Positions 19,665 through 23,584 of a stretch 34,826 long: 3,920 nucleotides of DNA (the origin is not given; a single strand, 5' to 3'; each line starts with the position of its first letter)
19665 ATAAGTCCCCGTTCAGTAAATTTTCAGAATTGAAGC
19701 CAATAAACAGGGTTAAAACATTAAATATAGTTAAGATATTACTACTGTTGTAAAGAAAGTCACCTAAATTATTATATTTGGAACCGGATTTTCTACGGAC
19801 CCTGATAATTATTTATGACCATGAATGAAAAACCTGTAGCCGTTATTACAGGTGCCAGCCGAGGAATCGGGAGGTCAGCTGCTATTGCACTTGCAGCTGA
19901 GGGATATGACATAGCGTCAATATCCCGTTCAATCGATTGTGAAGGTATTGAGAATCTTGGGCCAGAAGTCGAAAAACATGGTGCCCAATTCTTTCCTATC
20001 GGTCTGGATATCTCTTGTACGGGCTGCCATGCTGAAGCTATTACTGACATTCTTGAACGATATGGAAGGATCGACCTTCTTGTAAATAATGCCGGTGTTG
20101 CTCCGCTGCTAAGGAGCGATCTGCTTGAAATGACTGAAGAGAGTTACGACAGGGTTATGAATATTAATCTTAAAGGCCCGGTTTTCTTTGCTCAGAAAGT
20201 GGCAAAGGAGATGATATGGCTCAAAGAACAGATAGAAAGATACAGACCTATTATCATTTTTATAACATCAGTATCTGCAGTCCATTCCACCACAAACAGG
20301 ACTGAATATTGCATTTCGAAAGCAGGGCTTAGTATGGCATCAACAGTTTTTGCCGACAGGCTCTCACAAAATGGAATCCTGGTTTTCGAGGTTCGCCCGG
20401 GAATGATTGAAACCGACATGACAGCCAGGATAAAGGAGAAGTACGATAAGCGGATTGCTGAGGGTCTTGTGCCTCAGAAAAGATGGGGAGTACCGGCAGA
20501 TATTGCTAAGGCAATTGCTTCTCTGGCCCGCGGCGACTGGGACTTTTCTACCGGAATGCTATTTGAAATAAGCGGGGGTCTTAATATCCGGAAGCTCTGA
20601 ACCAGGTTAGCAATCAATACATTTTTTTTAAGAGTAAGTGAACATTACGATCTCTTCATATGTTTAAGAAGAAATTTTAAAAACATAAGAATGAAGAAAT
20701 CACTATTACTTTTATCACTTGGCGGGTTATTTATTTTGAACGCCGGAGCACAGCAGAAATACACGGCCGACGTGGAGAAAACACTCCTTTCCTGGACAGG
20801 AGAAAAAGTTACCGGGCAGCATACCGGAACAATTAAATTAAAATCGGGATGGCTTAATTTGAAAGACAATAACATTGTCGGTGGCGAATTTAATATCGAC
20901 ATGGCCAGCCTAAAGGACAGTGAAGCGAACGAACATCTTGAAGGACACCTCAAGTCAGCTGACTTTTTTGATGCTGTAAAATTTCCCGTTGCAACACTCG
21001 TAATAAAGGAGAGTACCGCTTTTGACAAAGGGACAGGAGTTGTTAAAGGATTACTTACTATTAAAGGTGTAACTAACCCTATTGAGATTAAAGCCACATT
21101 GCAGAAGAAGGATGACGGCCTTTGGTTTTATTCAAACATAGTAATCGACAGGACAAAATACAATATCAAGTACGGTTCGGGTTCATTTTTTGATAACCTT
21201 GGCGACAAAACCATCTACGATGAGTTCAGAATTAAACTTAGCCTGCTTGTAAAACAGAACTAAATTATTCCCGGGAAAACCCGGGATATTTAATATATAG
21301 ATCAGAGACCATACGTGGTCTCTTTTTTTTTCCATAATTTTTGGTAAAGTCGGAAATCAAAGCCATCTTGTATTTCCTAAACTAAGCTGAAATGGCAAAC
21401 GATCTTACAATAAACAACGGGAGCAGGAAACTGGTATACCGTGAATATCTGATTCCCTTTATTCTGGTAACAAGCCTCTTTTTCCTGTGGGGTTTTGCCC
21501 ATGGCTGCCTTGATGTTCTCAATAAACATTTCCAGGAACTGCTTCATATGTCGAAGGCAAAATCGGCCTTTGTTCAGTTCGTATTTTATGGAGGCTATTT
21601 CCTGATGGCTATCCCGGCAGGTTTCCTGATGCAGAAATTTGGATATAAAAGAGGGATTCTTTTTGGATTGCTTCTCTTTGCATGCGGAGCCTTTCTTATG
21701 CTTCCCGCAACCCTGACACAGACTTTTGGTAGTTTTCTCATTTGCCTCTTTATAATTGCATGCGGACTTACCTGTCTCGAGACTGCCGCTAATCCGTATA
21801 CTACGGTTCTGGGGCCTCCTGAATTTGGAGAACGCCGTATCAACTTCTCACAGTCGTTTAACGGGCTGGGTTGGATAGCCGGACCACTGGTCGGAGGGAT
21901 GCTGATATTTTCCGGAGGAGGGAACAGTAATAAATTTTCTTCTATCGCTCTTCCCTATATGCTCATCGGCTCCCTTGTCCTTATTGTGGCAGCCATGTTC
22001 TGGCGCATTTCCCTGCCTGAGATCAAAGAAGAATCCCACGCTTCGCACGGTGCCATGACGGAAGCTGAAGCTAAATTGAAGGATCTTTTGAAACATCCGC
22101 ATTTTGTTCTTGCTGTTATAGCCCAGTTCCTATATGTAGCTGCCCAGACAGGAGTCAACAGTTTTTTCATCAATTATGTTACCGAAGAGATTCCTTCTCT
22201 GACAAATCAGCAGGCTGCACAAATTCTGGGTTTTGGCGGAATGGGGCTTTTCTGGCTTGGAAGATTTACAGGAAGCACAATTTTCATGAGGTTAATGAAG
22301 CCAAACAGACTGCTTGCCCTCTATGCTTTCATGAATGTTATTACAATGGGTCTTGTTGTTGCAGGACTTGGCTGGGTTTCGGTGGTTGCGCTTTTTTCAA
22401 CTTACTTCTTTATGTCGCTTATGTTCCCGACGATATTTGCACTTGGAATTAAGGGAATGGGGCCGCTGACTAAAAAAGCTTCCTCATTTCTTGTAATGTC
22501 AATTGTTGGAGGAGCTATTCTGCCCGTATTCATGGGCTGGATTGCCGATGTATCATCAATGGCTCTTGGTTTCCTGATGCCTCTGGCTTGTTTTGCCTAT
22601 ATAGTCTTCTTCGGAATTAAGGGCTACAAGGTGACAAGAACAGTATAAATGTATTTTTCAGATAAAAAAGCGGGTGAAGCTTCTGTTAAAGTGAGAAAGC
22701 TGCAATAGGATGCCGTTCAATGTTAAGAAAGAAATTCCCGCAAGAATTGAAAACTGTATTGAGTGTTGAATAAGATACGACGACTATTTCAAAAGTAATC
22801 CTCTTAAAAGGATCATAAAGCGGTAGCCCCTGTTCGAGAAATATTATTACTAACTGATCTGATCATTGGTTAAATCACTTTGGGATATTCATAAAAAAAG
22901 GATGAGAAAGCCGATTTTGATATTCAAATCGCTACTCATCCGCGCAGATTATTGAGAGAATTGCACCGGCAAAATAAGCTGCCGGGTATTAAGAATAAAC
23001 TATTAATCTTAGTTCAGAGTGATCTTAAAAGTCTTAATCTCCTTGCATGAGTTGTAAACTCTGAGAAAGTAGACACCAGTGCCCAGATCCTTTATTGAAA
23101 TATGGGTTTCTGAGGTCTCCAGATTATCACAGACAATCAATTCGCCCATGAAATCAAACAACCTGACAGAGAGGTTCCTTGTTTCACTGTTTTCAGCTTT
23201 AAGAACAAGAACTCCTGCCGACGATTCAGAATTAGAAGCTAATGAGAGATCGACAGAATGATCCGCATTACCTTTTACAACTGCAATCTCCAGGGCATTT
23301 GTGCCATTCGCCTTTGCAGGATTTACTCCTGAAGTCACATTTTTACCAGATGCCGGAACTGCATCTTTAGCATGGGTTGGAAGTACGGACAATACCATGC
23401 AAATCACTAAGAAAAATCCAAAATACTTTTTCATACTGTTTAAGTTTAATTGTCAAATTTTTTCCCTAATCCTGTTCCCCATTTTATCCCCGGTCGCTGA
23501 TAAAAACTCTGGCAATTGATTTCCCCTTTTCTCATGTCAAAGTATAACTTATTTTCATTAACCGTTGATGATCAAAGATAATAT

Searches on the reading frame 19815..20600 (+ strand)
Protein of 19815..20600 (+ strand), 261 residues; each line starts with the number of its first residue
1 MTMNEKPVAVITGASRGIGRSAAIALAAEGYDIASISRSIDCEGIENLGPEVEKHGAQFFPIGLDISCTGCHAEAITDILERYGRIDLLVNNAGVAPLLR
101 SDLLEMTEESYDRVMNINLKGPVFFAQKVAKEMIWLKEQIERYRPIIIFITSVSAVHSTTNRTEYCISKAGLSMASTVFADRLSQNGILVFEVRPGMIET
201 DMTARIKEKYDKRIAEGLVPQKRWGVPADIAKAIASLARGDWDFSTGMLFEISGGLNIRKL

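Call 3: search_protein_families(library=pfam, proteins=[window:19815-20600:+], max_evalue=0.01)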
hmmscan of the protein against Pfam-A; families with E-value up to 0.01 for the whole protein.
window:19815-20600:+ (261 aa): 3 families
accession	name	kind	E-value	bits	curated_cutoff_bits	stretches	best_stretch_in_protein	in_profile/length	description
PF00106.31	adh_short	-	2.2e-41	141.9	26.6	1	8-210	2-194/195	short chain dehydrogenase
PF13561.12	adh_short_C2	-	3.1e-41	141.9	27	1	13-257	1-236/236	Enoyl-(Acyl carrier protein) reductase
PF08659.16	KR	-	1.3e-07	32.2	22.6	1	10-166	4-150/180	KR domain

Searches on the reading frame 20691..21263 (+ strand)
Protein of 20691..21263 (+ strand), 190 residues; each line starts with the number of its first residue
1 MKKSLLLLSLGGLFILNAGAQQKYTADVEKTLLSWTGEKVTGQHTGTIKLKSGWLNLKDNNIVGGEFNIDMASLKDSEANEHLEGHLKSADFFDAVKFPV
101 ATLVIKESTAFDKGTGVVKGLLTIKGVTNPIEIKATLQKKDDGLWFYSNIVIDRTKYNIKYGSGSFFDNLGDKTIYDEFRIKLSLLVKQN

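Call 3: search_protein_families(library=pfam, proteins=[window:20691-21263:+], max_evalue=0.01)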
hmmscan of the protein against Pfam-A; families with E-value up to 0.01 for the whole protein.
window:20691-21263:+ (190 aa): 1 family
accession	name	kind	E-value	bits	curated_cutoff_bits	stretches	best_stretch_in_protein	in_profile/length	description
PF04264.18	YceI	-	1.7e-26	93.8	23.7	1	24-185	1-148/150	YceI-like domain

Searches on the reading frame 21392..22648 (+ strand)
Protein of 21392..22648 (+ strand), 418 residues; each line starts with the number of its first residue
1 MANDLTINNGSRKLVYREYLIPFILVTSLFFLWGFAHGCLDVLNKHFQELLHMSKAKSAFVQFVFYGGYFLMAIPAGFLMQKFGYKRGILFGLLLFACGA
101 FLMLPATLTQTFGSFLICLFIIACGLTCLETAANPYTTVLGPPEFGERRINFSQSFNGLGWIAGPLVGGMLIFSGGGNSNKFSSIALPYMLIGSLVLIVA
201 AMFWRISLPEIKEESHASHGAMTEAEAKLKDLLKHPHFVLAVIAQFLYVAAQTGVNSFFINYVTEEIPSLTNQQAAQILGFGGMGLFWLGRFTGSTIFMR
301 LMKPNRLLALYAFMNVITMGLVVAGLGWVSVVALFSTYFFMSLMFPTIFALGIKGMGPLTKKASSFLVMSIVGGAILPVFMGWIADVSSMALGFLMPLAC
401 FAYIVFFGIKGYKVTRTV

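Call 3: search_protein_families(library=pfam, proteins=[window:21392-22648:+], max_evalue=0.01)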
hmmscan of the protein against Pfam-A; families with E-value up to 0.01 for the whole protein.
window:21392-22648:+ (418 aa): 3 families
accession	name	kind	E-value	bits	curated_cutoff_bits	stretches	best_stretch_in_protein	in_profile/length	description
PF07690.21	MFS_1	-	2.5e-25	89.6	33.4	1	29-357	4-324/347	Major Facilitator Superfamily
PF00083.30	Sugar_tr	-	7.2e-06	25.6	22.3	1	57-210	47-193/452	Sugar (and other) transporter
PF03137.26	OATP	-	2.5e-05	23.2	25.8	1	224-323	281-380/545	Organic Anion Transporter Polypeptide (OATP) family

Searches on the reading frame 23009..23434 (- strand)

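Call 3: search_protein_families(library=pfam, proteins=[window:23009-23434:-], max_evalue=0.01)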
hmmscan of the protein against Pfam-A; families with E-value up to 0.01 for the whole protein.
window:23009-23434:- (141 aa): 1 family
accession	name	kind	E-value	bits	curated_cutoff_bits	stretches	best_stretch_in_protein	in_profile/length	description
PF18962.6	Por_Secre_tail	-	2.9e-07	31.1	27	1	75-134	9-71/75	Secretion system C-terminal sorting domain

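Call 4: search_protein_families(library=ncbifam, proteins=[window:23009-23434:-], max_evalue=0.01)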
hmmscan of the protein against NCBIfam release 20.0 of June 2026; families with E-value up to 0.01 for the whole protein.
window:23009-23434:- (141 aa): 3 families
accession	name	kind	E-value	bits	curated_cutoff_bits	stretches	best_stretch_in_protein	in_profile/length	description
TIGR04183.1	Por_Secre_tail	domain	1.3e-07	31.5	23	1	78-139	11-70/72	T9SS type A sorting domain-containing protein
NF038113.1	T9SSA_dep_M36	equivalog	0.00062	18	885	1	74-138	802-866/869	T9SS-dependent M36 family metallopeptidase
NF033708.1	T9SS_Cterm_ChiA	domain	0.0044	16.9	40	0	89-138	3-53/55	T9SS sorting signal type C domain-containing protein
